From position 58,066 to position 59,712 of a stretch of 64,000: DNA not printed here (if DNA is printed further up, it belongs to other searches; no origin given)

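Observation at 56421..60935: TerB-N/TerB-C protein + DUF2791 (BrxD-like) ATPase + polytopic membrane protein: a Shango-like module with the helicase position occupied by a membrane protein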

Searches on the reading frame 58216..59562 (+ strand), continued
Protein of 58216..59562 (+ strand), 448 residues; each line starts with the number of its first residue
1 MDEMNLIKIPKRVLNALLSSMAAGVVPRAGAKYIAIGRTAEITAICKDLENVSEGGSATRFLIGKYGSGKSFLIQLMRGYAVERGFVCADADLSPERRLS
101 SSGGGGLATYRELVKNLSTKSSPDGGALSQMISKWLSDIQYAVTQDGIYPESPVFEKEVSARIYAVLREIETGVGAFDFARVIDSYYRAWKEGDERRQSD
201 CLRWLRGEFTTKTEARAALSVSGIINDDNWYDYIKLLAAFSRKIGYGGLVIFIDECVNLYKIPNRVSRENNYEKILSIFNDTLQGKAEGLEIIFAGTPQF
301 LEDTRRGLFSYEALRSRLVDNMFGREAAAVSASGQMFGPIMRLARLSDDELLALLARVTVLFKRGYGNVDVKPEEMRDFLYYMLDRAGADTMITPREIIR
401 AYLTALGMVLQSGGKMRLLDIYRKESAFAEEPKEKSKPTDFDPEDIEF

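Call 58: get_annotated_region(hit=H24, flank=6000)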
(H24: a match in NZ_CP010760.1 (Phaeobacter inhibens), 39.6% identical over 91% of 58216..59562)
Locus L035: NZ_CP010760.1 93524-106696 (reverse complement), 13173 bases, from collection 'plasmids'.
description: Phaeobacter inhibens strain P80 plasmid pP80_d, complete sequence
organism: Phaeobacter inhibens (NCBI taxid 221822)
taxonomy: Bacteria; Pseudomonadota; Alphaproteobacteria; Rhodobacterales; Roseobacteraceae; Phaeobacter; Phaeobacter inhibens
host: -; source: cell culture,clam larvae aquaculture; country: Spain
typing (MOB-suite, as given by PLSDB): mobilizable; replicon rep_cluster_392; relaxase MOBP
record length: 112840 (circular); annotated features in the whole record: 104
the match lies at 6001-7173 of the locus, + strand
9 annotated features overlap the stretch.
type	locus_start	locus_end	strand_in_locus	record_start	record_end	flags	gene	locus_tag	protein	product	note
CDS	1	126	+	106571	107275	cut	-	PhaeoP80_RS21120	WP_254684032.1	RES family NAD+ phosphorylase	-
CDS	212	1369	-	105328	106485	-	-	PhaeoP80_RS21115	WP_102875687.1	hypothetical protein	-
CDS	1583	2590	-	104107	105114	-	-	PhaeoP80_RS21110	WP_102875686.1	nucleotidyl transferase AbiEii/AbiGii toxin family protein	-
CDS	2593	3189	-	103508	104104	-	-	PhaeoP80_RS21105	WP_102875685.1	DUF6088 family protein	-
CDS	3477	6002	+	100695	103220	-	-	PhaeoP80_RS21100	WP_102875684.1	TerB N-terminal domain-containing protein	-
CDS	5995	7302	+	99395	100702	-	-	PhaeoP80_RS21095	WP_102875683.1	ATP-binding protein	-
CDS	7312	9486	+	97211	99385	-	-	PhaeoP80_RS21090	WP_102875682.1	DEAD/DEAH box helicase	-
CDS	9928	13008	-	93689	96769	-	-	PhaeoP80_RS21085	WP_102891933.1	SMC family ATPase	-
CDS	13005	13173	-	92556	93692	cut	-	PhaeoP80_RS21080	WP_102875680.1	exonuclease SbcCD subunit D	-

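Call 59: get_annotated_region(hit=H3, flank=6000)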
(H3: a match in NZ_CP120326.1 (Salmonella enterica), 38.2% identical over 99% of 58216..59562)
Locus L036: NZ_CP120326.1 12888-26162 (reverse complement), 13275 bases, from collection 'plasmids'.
description: Salmonella enterica subsp. enterica serovar Muenchen strain PS_Mu_11_2021 plasmid pESI, complete sequence
organism: Salmonella enterica (NCBI taxid 596)
taxonomy: Bacteria; Pseudomonadota; Gammaproteobacteria; Enterobacterales; Enterobacteriaceae; Salmonella; Salmonella enterica
host: -; source: Homo sapiens,human,State of Palestine: West Bank; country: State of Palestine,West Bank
typing (MOB-suite, as given by PLSDB): conjugative; replicon IncFIB; relaxase MOBP,MOBP; mating-pair formation MPF_I
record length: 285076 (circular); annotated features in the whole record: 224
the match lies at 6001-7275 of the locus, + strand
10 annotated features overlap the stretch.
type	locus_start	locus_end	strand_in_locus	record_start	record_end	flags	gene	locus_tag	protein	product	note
CDS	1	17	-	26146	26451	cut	-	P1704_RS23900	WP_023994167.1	type II toxin-antitoxin system RelE/ParE family toxin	GO:0030541 - plasmid partitioning [Evidence IEA]; GO:0051290 - protein heterotetramerization [Evidence IEA]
CDS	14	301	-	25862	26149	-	-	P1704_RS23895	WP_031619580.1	damage-inducible protein J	-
CDS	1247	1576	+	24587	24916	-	-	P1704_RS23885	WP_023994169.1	hypothetical protein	-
CDS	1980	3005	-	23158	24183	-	-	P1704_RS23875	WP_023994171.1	IS110 family transposase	-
CDS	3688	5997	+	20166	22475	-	-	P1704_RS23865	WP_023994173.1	TerB N-terminal domain-containing protein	-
CDS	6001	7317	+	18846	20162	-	-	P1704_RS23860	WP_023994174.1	ATP-binding protein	-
CDS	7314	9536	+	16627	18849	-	-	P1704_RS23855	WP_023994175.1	DEAD/DEAH box helicase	-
CDS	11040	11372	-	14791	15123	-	-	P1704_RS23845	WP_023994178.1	type II toxin-antitoxin system PemK/MazF family toxin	-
CDS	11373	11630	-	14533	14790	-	-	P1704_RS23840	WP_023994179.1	hypothetical protein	-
CDS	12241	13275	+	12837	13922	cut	-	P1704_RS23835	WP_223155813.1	hypothetical protein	-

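Call 61: find_related_loci(query=A3, collection=metagenome_contigs, flank=7000)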
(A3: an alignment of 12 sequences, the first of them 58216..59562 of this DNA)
Query A3 (448 aa) in metagenome_contigs; peptide patterns used: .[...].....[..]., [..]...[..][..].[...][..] (x = any residue, [..] = any of these).
600 stretches matched a pattern (row limit reached: there are more); 573 encode a relative of the query (tblastn E <= 1e-3); the best 80 are kept; 80 distinct loci.
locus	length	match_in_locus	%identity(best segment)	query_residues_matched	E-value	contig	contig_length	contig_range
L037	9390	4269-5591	60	1-448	2e-174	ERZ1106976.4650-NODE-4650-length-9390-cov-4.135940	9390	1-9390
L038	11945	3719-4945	63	2-412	2e-172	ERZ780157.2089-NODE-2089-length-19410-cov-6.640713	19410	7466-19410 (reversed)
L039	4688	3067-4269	62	8-412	8e-173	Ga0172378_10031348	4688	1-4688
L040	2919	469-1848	58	1-448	9e-178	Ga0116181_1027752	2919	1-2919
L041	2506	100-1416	58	9-448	2e-178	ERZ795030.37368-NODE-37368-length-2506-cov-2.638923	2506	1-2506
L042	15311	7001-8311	58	1-445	4e-166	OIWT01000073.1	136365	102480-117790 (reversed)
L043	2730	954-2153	62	9-412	2e-175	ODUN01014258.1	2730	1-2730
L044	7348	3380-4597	60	5-412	4e-164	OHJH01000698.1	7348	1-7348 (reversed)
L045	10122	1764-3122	55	2-448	4e-159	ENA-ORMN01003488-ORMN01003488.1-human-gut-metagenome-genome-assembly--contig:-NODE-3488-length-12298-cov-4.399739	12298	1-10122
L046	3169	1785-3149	57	5-447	6e-167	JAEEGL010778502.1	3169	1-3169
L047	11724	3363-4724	57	5-447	2e-158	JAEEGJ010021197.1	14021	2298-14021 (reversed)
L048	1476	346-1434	64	1-366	7e-173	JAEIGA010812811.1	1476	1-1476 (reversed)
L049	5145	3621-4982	56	8-448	8e-160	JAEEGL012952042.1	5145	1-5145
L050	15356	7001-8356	56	1-448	1e-156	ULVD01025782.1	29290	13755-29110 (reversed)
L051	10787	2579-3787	59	7-412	9e-157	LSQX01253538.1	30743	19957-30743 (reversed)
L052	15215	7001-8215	57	4-412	8e-156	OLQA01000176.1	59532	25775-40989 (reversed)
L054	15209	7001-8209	61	8-412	1e-164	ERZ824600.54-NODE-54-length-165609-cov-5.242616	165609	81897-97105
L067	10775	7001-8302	48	4-440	1e-131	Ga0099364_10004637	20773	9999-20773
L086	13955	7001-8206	49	8-412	1e-128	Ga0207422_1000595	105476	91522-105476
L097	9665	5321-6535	49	7-415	1e-127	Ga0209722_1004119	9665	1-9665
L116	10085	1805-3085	46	7-434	3e-126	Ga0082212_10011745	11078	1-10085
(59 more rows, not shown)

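Call 65: search_protein_families(library=pfam, proteins=[L037:5650-6780:+, L086:9680-11836:+, L086:11970-13940:+, L086:5719-6801:+, L086:3355-5652:+, L097:6716-7672:+, L097:7761-8717:+, L116:3251-4708:+, L042:8462-9790:+, L033:10552-11937:+], max_evalue=0.001)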
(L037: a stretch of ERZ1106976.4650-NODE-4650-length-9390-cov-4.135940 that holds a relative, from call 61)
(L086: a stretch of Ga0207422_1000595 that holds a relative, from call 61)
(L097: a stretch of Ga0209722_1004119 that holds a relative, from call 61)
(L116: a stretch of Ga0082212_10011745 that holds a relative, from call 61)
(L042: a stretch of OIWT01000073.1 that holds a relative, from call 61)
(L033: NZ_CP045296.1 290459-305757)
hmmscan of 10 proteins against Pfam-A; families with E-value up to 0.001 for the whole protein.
L037:5650-6780:+ (376 aa): 1 family
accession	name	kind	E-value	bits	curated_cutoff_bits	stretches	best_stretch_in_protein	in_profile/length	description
PF09587.15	PGA_cap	-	2.9e-49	168.3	27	1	76-304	1-254/255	Bacterial capsule synthesis protein PGA_cap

L086:9680-11836:+ (718 aa): 9 families
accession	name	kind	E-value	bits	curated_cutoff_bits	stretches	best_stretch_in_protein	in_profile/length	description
PF16921.10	Tex_YqgF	-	1e-54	184.7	27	1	322-446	2-126/126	Tex protein YqgF-like domain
PF09371.15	Tex_N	-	1.2e-30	105.4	32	1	3-75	2-74/75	Tex-like protein N-terminal domain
PF22706.1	Tex_central_region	-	3.7e-28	99.2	27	1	140-305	5-178/178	Tex central region-like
PF12836.13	HHH_3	-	4.4e-28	97.6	27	1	486-550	1-65/65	Helix-hairpin-helix motif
PF17674.7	HHH_9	-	6.4e-26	91.4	23.1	1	556-625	1-70/70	HHH domain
PF00575.29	S1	-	8.7e-22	77.7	22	1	645-715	4-74/74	S1 RNA binding domain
PF14639.11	YqgF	-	3.3e-10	40.4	35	1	338-453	25-147/150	Holliday-junction resolvase-like of SPT6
PF23459.1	S1_RRP5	-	2.4e-07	31.7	27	1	643-713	1-71/72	RRP5 S1 domain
PF14635.12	HHH_7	-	2.5e-06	28.2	27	1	459-551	5-103/104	Helix-hairpin-helix motif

L086:11970-13940:+ (656 aa): 4 families
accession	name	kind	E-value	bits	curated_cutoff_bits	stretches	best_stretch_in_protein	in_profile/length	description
PF00884.28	Sulfatase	-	4.3e-29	102.2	25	1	43-311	1-301/301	Sulfatase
PF16347.10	SGSH_C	-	3.2e-15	57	29.3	1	260-322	8-64/154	N-sulphoglucosamine sulphohydrolase, C-terminal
PF13646.12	HEAT_2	-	3.2e-08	34.2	27.7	1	500-577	4-78/88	HEAT repeats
PF02985.28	HEAT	-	5e-08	32.9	23.5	0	533-557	5-29/31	HEAT repeat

L086:5719-6801:+ (360 aa): 1 family
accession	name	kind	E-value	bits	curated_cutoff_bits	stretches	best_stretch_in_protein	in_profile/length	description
PF04909.20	Amidohydro_2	-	2.4e-34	119.9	26.4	1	18-359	11-289/289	Amidohydrolase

L086:3355-5652:+ (765 aa): 1 family
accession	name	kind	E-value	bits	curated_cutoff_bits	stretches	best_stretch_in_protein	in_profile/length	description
PF02624.21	YcaO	-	2.5e-107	359.4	25.7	1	391-728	1-325/325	YcaO cyclodehydratase, ATP-ad Mg2+-binding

L097:6716-7672:+ (318 aa): 3 families
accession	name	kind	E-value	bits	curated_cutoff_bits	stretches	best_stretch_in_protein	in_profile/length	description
PF21948.1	LplA-B_cat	-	3.6e-60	203.8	27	1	11-200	1-199/200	Lipoyl protein ligase A/B catalytic domain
PF10437.14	Lip_prot_lig_C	-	4.5e-14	52.6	24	1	232-305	1-74/85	Bacterial lipoate protein ligase C-terminus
PF03099.24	BPL_LplA_LipB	-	0.00032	21.1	21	1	54-150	18-133/133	Biotin/lipoate A/B protein ligase family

L097:7761-8717:+ (318 aa): 1 family
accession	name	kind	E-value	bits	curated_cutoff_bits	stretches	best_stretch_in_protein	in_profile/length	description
PF12852.13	Cupin_6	-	0.00016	22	26.7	0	150-176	54-80/183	Cupin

L116:3251-4708:+ (485 aa): 0 families

L042:8462-9790:+ (442 aa): 1 family
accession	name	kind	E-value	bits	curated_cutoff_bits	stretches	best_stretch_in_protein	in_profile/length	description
PF01229.23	Glyco_hydro_39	-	1.1e-12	48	26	1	75-252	72-227/472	Glycosyl hydrolases family 39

L033:10552-11937:+ (461 aa): 1 family
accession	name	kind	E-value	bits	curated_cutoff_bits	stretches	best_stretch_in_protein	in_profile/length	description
PF24898.2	GGDEF_GdpP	-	3.8e-06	27.6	30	1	226-346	1-123/126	Cyclic-di-AMP phosphodiesterase GdpP-like, GGDEF domain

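Call 76: search_protein_families(library=phrogs, proteins=[window:58216-59562:+], max_evalue=0.01)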
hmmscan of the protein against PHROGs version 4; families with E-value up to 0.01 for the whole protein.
window:58216-59562:+ (448 aa): 0 families

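Call 78: search_protein_families(library=pfam, proteins=[L038:532-1782:+, L038:9778-11007:+, L042:3498-4919:+, L042:12269-14074:+, L045:5591-9010:-, L047:7030-10272:+, L050:2360-3718:-, L052:2197-5103:-, L052:5623-6990:-, L054:13403-15082:-], max_evalue=0.0001)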
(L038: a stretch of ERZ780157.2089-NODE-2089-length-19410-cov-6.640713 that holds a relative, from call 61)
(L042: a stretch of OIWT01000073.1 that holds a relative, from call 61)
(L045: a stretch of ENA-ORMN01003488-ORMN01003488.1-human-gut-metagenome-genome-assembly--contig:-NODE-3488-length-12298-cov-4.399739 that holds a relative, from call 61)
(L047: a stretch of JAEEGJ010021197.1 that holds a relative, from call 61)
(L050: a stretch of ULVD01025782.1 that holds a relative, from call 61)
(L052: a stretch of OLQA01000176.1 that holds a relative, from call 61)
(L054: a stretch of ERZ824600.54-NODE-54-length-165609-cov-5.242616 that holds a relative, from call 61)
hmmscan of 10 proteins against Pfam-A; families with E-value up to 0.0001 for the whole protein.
L038:532-1782:+ (416 aa): 0 families

L038:9778-11007:+ (409 aa): 3 families
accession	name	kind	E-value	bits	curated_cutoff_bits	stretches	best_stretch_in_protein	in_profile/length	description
PF01979.26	Amidohydro_1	-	1.8e-23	83.8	25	1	45-359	1-305/345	Amidohydrolase family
PF12890.13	DHOase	-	7.5e-21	75.2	21.2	1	45-231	3-142/142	Dihydro-orotase-like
PF19799.5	DUF6282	-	2e-05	24.8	26.8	0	211-260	133-184/196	Family of unknown function (DUF6282)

L042:3498-4919:+ (473 aa): 2 families
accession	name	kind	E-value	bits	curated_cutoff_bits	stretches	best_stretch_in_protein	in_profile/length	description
PF00155.27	Aminotran_1_2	-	3.2e-21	76.4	19.7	1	114-470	2-361/361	Aminotransferase class I and II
PF00392.27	GntR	-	1.1e-12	47.8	27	1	17-80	1-64/64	Bacterial regulatory proteins, gntR family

L042:12269-14074:+ (601 aa): 2 families
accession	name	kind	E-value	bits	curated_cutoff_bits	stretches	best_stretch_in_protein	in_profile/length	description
PF02690.20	Na_Pi_cotrans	-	4.5e-56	189.1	29.1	2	15-162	1-136/137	Na+/Pi-cotransporter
PF01895.24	PhoU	-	8.9e-29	100.2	23.5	2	358-441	3-87/89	PhoU domain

L045:5591-9010:- (1139 aa): 0 families

L047:7030-10272:+ (1080 aa): 3 families
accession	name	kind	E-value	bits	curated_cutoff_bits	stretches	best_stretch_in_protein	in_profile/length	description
PF21445.3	ADDB_N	-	1.8e-41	142.7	26.6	1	4-258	1-265/290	ADDB, N-terminal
PF12705.13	PDDEXK_1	-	2e-35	123.3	22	1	746-1074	1-247/247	PD-(D/E)XK nuclease superfamily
PF13361.12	UvrD_C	-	1.5e-06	28.4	25.6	1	284-419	30-164/350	UvrD-like helicase C-terminal domain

L050:2360-3718:- (452 aa): 3 families
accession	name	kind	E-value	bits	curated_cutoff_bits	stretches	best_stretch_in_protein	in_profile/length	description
PF00768.25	Peptidase_S11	-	2.6e-37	129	27.6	1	54-281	11-237/239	D-alanyl-D-alanine carboxypeptidase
PF13354.11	Beta-lactamase2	-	8.9e-08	32.2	22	1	58-204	2-148/214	Beta-lactamase enzyme family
PF07943.18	PBP5_C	-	1.7e-06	28.5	21.2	1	327-399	21-90/91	Penicillin-binding protein 5, C-terminal domain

L052:2197-5103:- (968 aa): 0 families

L052:5623-6990:- (455 aa): 2 families
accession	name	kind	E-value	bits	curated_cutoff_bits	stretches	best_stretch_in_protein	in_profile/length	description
PF00266.25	Aminotran_5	-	9.8e-80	268.7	21.5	1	64-424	1-370/371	Aminotransferase class-V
PF01212.27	Beta_elim_lyase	-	9.2e-08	32.2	27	1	105-275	32-210/288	Beta-eliminating lyase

L054:13403-15082:- (559 aa): 1 family
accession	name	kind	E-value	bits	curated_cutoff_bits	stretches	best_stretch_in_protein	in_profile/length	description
PF01268.25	FTHFS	-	8.4e-272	902.8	27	1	5-559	2-556/556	Formate--tetrahydrofolate ligase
